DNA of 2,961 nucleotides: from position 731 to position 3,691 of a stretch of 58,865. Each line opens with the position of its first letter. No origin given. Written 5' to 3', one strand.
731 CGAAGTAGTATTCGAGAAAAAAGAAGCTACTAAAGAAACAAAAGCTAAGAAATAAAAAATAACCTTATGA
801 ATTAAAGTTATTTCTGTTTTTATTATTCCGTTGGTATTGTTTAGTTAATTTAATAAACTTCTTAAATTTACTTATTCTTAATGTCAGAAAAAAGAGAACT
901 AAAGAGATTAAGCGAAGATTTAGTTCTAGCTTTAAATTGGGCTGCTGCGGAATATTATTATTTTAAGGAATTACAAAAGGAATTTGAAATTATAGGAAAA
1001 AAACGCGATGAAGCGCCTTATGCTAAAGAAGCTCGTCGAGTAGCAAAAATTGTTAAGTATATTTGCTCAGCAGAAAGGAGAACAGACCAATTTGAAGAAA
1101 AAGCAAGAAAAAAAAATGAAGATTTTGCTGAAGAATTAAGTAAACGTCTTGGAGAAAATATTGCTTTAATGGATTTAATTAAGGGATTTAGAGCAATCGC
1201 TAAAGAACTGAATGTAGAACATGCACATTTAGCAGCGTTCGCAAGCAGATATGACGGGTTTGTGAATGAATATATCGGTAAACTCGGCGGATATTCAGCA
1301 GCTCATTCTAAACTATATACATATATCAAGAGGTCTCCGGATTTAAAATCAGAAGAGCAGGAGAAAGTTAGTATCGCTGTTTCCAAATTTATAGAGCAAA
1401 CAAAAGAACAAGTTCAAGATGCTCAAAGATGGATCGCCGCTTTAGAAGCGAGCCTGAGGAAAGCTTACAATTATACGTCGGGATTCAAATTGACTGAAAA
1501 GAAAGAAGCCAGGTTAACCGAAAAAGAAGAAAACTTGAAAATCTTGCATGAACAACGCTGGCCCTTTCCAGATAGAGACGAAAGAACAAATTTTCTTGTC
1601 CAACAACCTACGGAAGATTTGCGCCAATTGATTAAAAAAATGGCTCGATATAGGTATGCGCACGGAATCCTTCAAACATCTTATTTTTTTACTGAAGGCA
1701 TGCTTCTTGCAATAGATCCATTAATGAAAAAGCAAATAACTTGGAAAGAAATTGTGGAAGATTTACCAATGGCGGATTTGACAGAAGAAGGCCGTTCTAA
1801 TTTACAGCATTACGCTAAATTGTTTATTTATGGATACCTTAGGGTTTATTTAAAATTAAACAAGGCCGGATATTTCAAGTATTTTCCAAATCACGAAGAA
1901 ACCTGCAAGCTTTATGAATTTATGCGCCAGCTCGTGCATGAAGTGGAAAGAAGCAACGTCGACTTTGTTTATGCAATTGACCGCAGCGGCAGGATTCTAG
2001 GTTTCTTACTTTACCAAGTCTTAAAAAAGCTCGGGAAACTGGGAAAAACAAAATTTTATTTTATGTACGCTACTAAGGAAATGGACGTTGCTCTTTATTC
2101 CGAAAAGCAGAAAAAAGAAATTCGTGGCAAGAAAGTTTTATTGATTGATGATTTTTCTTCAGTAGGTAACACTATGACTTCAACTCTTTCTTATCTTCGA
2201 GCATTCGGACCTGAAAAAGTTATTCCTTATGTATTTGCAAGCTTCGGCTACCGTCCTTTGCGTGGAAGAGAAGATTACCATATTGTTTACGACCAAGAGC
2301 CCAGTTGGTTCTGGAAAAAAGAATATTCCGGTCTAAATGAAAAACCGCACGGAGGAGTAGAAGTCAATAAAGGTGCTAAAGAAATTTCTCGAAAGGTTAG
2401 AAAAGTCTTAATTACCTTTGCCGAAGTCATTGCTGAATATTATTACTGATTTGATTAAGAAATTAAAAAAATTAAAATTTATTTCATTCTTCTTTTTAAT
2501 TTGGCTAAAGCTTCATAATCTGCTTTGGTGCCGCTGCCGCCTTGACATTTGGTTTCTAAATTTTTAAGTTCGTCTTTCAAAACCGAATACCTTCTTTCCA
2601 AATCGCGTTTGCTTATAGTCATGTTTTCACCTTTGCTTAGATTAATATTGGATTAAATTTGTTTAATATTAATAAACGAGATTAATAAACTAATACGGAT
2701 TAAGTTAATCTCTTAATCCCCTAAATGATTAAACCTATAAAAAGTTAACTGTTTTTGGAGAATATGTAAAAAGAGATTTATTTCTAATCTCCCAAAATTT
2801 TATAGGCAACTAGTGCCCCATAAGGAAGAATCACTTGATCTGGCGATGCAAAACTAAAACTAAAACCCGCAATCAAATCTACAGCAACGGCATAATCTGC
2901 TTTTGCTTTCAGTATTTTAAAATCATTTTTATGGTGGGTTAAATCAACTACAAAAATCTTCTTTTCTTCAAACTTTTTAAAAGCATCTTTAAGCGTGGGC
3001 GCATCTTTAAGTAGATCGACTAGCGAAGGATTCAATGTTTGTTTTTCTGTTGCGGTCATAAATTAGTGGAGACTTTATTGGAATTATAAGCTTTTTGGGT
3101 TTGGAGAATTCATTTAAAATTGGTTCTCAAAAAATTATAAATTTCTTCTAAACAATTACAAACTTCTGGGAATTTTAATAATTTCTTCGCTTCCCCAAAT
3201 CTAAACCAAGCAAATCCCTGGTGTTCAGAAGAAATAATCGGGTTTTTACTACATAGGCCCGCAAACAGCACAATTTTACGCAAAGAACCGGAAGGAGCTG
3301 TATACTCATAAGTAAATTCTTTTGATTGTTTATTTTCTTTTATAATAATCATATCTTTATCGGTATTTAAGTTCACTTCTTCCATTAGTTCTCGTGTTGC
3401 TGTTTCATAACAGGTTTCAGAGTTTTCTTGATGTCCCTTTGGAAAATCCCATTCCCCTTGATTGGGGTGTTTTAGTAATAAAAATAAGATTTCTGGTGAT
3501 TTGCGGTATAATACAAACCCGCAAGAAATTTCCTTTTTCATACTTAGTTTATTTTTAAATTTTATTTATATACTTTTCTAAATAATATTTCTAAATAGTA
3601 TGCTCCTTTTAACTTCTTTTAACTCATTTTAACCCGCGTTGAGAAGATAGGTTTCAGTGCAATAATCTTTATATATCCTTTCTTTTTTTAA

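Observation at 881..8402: Inverted pair of paralogous helical-plus-PRTase-like proteins bracketing ftsZ and a Nudix hydrolase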

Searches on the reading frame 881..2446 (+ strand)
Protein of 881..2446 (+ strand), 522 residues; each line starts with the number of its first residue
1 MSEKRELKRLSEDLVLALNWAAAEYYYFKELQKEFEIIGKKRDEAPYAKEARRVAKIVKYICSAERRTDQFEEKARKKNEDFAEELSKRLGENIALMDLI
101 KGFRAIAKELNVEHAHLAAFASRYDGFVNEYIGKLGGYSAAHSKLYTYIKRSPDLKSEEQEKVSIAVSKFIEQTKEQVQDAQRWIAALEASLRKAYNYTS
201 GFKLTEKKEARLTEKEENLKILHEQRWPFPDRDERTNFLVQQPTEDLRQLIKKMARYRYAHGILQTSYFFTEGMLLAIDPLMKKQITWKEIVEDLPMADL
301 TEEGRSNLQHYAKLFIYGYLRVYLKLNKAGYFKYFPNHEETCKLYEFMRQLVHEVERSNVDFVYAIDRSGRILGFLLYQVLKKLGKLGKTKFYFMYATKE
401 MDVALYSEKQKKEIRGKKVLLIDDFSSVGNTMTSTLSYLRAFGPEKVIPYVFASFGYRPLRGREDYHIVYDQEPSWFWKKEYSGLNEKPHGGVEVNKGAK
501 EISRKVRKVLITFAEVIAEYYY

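Call 4: search_protein_families(library=pfam, proteins=[window:881-2446:+], max_evalue=1)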
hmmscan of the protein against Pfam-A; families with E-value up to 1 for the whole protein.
window:881-2446:+ (522 aa): 3 families
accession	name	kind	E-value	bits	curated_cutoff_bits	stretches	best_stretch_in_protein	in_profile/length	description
PF00156.33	Pribosyltran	-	1e-11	44.9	26.3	1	346-478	17-148/158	Phosphoribosyl transferase domain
PF16238.11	DUF4897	-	0.012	15.9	28.6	1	66-149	36-120/157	Domain of unknown function (DUF4897)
PF15609.12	PRTase_2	-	0.22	11.5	28.8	1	404-447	107-150/188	Phosphoribosyl transferase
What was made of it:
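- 1916..2314 (+): A, type I phosphoribosyltransferase-fold domain (aa 346-478). Pfam PF00156 at 44.9 bits, cut-off 26.3 (call 4).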

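Call 5: find_homologous_proteins(query=window:881-2446:+, max_evalue=0.001)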
Query window:881-2446:+ (522 aa): 7 proteins with E <= 0.001 among 8000 candidates.
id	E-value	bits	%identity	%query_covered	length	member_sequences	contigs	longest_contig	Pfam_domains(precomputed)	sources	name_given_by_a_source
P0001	0.0e+0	1161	100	100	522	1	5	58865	PF00156.34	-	-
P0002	2.7e-165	569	51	100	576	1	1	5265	PF00156.34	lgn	-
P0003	2.6e-109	385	41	99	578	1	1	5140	PF00156.34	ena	-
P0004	1.3e-93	333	57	54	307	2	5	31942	PF00156.34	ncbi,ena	-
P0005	5.5e-91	324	41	57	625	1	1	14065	PF00156.34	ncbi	ncbi:MAG: phosphoribosyltransferase [Nanoarchaeota archaeon]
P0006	1.6e-83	299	39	100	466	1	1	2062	PF00156.34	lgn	-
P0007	6.3e-32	129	42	36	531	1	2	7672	PF00156.34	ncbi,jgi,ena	-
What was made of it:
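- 881..2449 (+): Gene A, 522 aa: N-terminal module, then a helical linker, then a type I PRTase-fold domain, then a terminal helix. Full-length homologues at 39-51% identity, P0002, P0003 and P0006 (P0005 at 41% over 57%) (call 5).
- On Type I PRTase (PF00156), protein A: The precomputed PF00156 hit is also present in the relatives P0002-P0007 (call 5).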

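Call 15: find_encoding_contigs(protein=P0005, flank=8000, max_places=4)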
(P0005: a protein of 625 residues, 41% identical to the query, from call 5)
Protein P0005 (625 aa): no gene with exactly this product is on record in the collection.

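Call 16: find_encoding_contigs(protein=P0004, flank=10000, max_places=5)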
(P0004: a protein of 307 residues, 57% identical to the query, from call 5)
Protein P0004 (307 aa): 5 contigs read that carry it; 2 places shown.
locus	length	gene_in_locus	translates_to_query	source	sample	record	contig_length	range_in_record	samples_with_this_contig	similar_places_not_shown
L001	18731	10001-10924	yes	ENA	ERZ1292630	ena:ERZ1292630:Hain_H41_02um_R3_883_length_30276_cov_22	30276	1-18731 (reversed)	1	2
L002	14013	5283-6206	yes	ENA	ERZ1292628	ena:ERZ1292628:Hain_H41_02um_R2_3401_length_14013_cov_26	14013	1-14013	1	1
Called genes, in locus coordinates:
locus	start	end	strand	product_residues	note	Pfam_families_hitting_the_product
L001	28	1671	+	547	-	-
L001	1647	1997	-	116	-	-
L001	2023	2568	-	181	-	-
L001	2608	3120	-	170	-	-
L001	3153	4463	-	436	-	PF01336:tRNA_anti-codon, PF00152:tRNA-synt_2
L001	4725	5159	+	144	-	-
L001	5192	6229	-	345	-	PF03590:AsnA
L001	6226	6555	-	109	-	-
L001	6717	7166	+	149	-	PF13404:HTH_AsnC-type, PF13412:HTH_24, PF01037:AsnC_trans_reg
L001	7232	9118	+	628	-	PF00156:Pribosyltran (weak)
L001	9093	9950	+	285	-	-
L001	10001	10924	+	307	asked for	PF00156:Pribosyltran (weak)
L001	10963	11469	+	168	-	PF22769:DCD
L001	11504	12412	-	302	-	-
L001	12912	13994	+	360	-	-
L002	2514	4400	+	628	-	PF00156:Pribosyltran (weak)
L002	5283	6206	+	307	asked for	PF00156:Pribosyltran (weak)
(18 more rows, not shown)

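Call 21: predict_structure(protein=window:881-2446:+)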
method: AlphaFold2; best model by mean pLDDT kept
length: 522 residues; sequences in the alignment: 1
mean_pLDDT: 36.3   pTM: 0.22
mean pLDDT of the five models: 36.3, 35.4, 33.5, 31.9, 30.3
residues with pLDDT >= 90: 0; 70-90: 0; 50-70: 28; < 50: 494
segments of 3 or more residues with pLDDT < 50: 1-145, 177-522
pLDDT, mean of each block of 10 residues (from residue 1): 33 35 37 43 40 38 36 39 38 38 46 43 41 38 50 57 55 50 42 33 33 34 30 31 36 32 30 33 36 36 37 40 37 35 40 35 29 38 35 29 33 36 30 32 33 30 27 27 27 28 34 36 29
secondary structure, 60 per line:
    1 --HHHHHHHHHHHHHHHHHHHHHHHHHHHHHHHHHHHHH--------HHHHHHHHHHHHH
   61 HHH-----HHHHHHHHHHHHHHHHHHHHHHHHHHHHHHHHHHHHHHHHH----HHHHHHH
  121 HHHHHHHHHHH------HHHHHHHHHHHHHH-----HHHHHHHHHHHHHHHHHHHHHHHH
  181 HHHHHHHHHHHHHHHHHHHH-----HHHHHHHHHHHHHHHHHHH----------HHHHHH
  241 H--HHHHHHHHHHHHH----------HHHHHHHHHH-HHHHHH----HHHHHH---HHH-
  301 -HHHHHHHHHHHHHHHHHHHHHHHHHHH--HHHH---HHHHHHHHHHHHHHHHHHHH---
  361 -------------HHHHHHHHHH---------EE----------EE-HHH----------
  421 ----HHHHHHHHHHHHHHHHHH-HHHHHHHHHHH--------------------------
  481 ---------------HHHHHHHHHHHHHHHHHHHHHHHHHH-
elements in order: H3-39 H48-63 H69-109 H114-131 H138-151 H157-200 H206-224 H235-241 H244-256 H267-276 H278-283 H288-293 H302-328 H331-334 H338-357 H374-383 H425-442 H444-454 H496-521
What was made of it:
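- Tried and rejected: It was useless (mean pLDDT 36, call 21).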

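Call 54: find_encoding_contigs(protein=P0002, flank=6000, max_places=2)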
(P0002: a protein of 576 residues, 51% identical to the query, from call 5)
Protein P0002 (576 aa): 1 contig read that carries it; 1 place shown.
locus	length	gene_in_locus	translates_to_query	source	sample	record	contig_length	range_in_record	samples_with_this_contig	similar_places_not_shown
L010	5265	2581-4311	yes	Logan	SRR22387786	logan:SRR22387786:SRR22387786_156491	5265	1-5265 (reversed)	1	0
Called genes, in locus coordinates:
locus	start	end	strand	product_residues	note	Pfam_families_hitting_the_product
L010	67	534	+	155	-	-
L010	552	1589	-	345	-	PF03590:AsnA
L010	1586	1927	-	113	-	-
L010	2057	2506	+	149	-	PF01022:HTH_5 (faint), PF13404:HTH_AsnC-type, PF13412:HTH_24, PF01037:AsnC_trans_reg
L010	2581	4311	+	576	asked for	PF00156:Pribosyltran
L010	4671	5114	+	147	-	-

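Call 55: find_encoding_contigs(protein=P0003, flank=6000, max_places=2)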
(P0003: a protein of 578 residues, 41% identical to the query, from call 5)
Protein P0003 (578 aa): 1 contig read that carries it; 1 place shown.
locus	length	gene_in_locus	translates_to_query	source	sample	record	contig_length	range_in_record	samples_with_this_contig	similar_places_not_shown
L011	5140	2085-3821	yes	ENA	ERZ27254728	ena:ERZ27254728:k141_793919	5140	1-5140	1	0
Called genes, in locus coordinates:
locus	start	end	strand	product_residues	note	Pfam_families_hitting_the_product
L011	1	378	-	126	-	?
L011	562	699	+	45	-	PF09853:DUF2080 (weak)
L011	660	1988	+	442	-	PF03050:DDE_Tnp_IS66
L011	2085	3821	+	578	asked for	PF00156:Pribosyltran (weak)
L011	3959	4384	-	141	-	-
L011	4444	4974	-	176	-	PF08279:HTH_11 (weak), PF01909:NTP_transf_2 (weak), PF18765:Polbeta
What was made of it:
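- A-type genes elsewhere follow asnA-asnC or sit next to an IS66 transposase (calls 16, 54, 55).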

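Call 65: search_protein_families(library=ncbifam, proteins=[window:881-2446:+], max_evalue=0.1)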
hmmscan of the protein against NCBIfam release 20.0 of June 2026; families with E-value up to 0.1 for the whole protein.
window:881-2446:+ (522 aa): 15 families
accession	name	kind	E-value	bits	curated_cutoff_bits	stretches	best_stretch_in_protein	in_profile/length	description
NF002636.0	PRK02304.1-5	equivalog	0.00031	20.3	125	1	344-446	39-147/176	adenine phosphoribosyltransferase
NF002095.0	PRK00934.1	equivalog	0.00032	19.9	296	1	399-448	188-237/287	ribose-phosphate diphosphokinase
NF002634.0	PRK02304.1-3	equivalog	0.00045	20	170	1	346-444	42-146/182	adenine phosphoribosyltransferase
TIGR01251.1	ribP_PPkin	subfamily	0.0005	19.1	113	1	405-450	199-244/309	ribose-phosphate diphosphokinase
NF002620.0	PRK02277.1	subfamily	0.00087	19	115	1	351-451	79-176/201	orotate phosphoribosyltransferase-like protein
TIGR01203.1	HGPRTase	equivalog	0.0016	18.2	150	1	409-447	78-116/167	hypoxanthine phosphoribosyltransferase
TIGR01090.1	apt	equivalog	0.0046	17.1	185.85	1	346-445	33-138/169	adenine phosphoribosyltransferase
NF004689.0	PRK06031.1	equivalog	0.0054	16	175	1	412-447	150-185/233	phosphoribosyltransferase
NF005537.0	PRK07199.1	subfamily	0.0068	15.5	322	1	408-447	203-242/301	ribose-phosphate diphosphokinase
NF005592.0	PRK07322.1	subfamily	0.013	14.9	143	1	404-439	108-143/180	adenine phosphoribosyltransferase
NF045507.1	transregGfcR_Halo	equivalog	0.015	14.8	300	1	351-448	89-185/215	transcriptional regulator GfcR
NF006605.0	PRK09162.1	equivalog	0.019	14.4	181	1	407-452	89-134/183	hypoxanthine-guanine phosphoribosyltransferase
NF005299.0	PRK06827.1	subfamily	0.02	13.6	327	1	412-457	261-304/383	phosphoribosylpyrophosphate synthetase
NF003549.0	PRK05205.1-5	equivalog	0.056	12.9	138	0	404-466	87-150/182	bifunctional pyr operon transcriptional regulator/uracil phosphoribosyltransferase PyrR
TIGR00201.1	comF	subfamily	0.062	13.2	233.55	0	410-451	146-187/190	ComF family protein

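Call 66: search_protein_families(library=padloc, proteins=[window:881-2446:+], max_evalue=0.1)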
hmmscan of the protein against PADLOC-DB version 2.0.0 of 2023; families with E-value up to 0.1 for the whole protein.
window:881-2446:+ (522 aa): 7 families
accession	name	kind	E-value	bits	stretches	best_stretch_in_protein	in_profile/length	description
PDLC03928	PsyrT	-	6.7e-07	26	1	370-454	599-683/689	-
PDLC03962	ShosT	-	3.8e-06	24.9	1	409-459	164-215/237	-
PDLC03012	ShosT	-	0.00045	17.3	1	411-446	322-357/427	-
PDLC02934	PRTase_III-A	-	0.0023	14.9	1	331-448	46-155/393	-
PDLC02931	PRTase_III-A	-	0.01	13.5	1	369-441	97-161/267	-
PDLC02866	DpdF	-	0.027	12.1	1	413-453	213-252/255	DpdF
PDLC02932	PRTase_III-A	-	0.038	11.5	0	406-440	117-151/271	-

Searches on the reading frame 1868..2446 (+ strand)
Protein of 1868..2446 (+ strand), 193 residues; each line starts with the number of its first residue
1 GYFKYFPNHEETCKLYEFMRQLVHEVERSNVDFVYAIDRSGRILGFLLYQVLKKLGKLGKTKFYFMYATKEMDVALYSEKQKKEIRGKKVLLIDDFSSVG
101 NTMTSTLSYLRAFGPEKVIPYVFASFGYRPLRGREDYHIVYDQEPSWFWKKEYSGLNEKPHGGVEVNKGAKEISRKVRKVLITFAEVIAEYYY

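Call 52: search_solved_structures(query=window:1868-2446:+, max_evalue=1, show_alignments=2)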
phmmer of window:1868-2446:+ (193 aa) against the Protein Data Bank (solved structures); distinct sequences matched with E-value up to 1: 43.
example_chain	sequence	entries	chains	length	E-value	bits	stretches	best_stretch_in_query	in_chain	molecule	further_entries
3lpn_A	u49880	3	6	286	0.00043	23.5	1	31-127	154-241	Ribose-phosphate pyrophosphokinase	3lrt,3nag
3mbi_A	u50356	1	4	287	0.00043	23.5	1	31-126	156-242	Ribose-phosphate pyrophosphokinase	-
4z1o_A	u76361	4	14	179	0.0024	21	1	35-126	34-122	Phosphoribosyltransferase | Purine phosphoribosyltransferase (GpT-2)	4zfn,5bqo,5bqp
4lzi_A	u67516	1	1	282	0.022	17.9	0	6-65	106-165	Multicystatin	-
8zvb_A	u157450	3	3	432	0.059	16.5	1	83-116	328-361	ShosT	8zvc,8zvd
9w2p_B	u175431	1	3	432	0.059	16.5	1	83-116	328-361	ShosT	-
9w2q_B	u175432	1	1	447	0.062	16.5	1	83-116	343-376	ShosT_PRPP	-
7san_A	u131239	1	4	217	0.1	15.8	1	81-118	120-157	Hypoxanthine-guanine phosphoribosyltransferase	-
5brn_A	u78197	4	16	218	0.1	15.8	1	81-118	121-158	Hypoxanthine-guanine phosphoribosyltransferase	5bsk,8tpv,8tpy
5w8v_A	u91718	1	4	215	0.11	15.6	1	82-118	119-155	Hypoxanthine-guanine phosphoribosyltransferase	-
6bnj_A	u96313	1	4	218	0.11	15.6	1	82-118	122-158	Hypoxanthine-guanine phosphoribosyltransferase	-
4kn6_A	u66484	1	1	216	0.11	15.6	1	82-118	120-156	Hypoxanthine-guanine phosphoribosyltransferase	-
1bzy_A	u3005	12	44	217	0.11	15.6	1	82-118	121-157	HYPOXANTHINE-GUANINE PHOSPHORIBOSYLTRANSFERASE | HYPOXANTHINE GUANINE PHOSPHORIBOSYL-TRANSFERASE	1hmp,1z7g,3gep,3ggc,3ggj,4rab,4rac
1d6n_A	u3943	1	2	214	0.11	15.6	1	82-118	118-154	PROTEIN (HYPOXANTHINE-GUANINE PHOSPHORIBOSYLTRANSFERASE)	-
5hia_A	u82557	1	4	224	0.12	15.6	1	82-118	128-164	Hypoxanthine-guanine phosphoribosyltransferase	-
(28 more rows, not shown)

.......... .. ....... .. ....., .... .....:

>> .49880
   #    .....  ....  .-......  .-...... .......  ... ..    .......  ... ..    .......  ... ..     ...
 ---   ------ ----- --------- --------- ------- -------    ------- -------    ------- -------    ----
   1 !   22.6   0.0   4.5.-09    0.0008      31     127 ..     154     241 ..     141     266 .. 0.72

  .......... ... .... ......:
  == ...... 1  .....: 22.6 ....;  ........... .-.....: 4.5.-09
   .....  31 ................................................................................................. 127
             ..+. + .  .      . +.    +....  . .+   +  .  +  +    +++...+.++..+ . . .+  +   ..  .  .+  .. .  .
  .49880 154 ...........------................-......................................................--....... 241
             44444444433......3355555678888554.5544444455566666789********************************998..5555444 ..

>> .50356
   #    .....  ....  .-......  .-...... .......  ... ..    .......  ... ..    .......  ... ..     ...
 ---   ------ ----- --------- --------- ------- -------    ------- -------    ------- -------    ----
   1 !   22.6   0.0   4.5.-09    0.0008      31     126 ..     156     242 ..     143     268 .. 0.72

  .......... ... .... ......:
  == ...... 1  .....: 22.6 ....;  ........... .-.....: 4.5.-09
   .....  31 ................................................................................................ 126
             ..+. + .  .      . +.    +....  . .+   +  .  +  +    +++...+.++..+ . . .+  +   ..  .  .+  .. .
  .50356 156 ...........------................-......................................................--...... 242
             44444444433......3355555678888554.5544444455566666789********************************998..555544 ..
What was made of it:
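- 1916..2314 (+): Best PDB sequence hits are PRPP synthetase 3lpn (E 4e-4) and purine PRTase GpT-2 (E 2.4e-3) (call 52).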

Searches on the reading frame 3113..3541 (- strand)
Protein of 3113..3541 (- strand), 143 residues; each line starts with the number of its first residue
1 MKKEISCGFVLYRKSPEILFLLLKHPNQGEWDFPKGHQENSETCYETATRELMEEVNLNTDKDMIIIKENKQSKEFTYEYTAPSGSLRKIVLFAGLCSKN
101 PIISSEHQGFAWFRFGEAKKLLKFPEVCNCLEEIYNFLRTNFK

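Call 4: search_protein_families(library=pfam, proteins=[window:3113-3541:-], max_evalue=1)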
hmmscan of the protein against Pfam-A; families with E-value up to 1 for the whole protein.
window:3113-3541:- (143 aa): 2 families
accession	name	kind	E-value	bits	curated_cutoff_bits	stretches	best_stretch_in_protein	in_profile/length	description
PF00293.34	NUDIX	-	1.4e-13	51.5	21.1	1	8-121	7-120/134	NUDIX domain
PF25466.1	MPK1_gelsolin_C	-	0.013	16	27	1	30-77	55-102/105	MPK1 gelsolin domain C-terminal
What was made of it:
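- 3110..3541 (-): Nudix hydrolase gene. A neighbour only. Pfam NUDIX at 51.5 bits (call 4).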

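Call 65: search_protein_families(library=ncbifam, proteins=[window:3113-3541:-], max_evalue=0.1)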
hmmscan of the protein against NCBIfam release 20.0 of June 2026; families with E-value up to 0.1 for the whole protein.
window:3113-3541:- (143 aa): 17 families
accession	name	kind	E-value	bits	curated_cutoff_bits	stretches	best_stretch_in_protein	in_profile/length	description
NF006961.0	PRK09438.1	equivalog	6.6e-09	35.4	103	1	2-126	6-137/151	dihydroneopterin triphosphate diphosphatase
NF001937.0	PRK00714.1-4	equivalog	9.4e-07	28.6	139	1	7-73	11-74/161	RNA pyrophosphohydrolase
NF006530.0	PRK08999.1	equivalog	3.1e-06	26.4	245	1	26-120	30-114/315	Nudix family hydrolase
NF001934.0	PRK00714.1-1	equivalog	9.8e-06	25.1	241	1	8-72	12-73/176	RNA pyrophosphohydrolase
TIGR02705.1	nudix_YtkD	equivalog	1.6e-05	24.5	154.4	1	20-56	37-72/156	RNA deprotection pyrophosphohydrolase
NF001936.0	PRK00714.1-3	equivalog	5e-05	23.2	118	1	20-98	26-97/155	RNA pyrophosphohydrolase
NF008736.0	PRK11762.1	equivalog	9.7e-05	22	169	1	30-72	75-116/186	ADP compounds hydrolase NudE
NF007834.0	PRK10546.1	equivalog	0.00032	20.5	156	1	28-74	29-75/135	pyrimidine (deoxy)nucleoside triphosphate diphosphatase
NF001938.0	PRK00714.1-5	equivalog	0.00032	20.1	116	1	28-71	44-84/172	RNA pyrophosphohydrolase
NF052459.1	OxoGTPPhMutT1Mycb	equivalog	0.00054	19.2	475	1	7-59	4-59/292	8-oxo-(d)GTP phosphatase MutT1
NF001935.0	PRK00714.1-2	equivalog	0.00057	19.4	259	1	24-68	26-70/183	RNA pyrophosphohydrolase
NF008044.0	PRK10776.1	equivalog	0.00059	19.7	148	1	29-66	31-68/130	8-oxo-dGTP diphosphatase MutT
NF003785.0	PRK05379.1-1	equivalog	0.00059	19.1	418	1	24-79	223-277/347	bifunctional nicotinamide-nucleotide adenylyltransferase/Nudix hydroxylase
TIGR00586.1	mutt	equivalog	0.00069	19.6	97.9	1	29-68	32-71/129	8-oxo-dGTP diphosphatase MutT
NF041652.1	Nud_hyd_Dein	equivalog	0.0036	17.5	200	1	8-59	17-73/152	Nudix hydrolase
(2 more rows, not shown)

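Call 66: search_protein_families(library=padloc, proteins=[window:3113-3541:-], max_evalue=0.1)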
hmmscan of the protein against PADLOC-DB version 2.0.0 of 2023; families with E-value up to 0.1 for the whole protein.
window:3113-3541:- (143 aa): 1 family
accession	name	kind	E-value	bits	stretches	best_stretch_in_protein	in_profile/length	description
PDLC04899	PDC-S07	-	1.9e-09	35.3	1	17-121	19-115/135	-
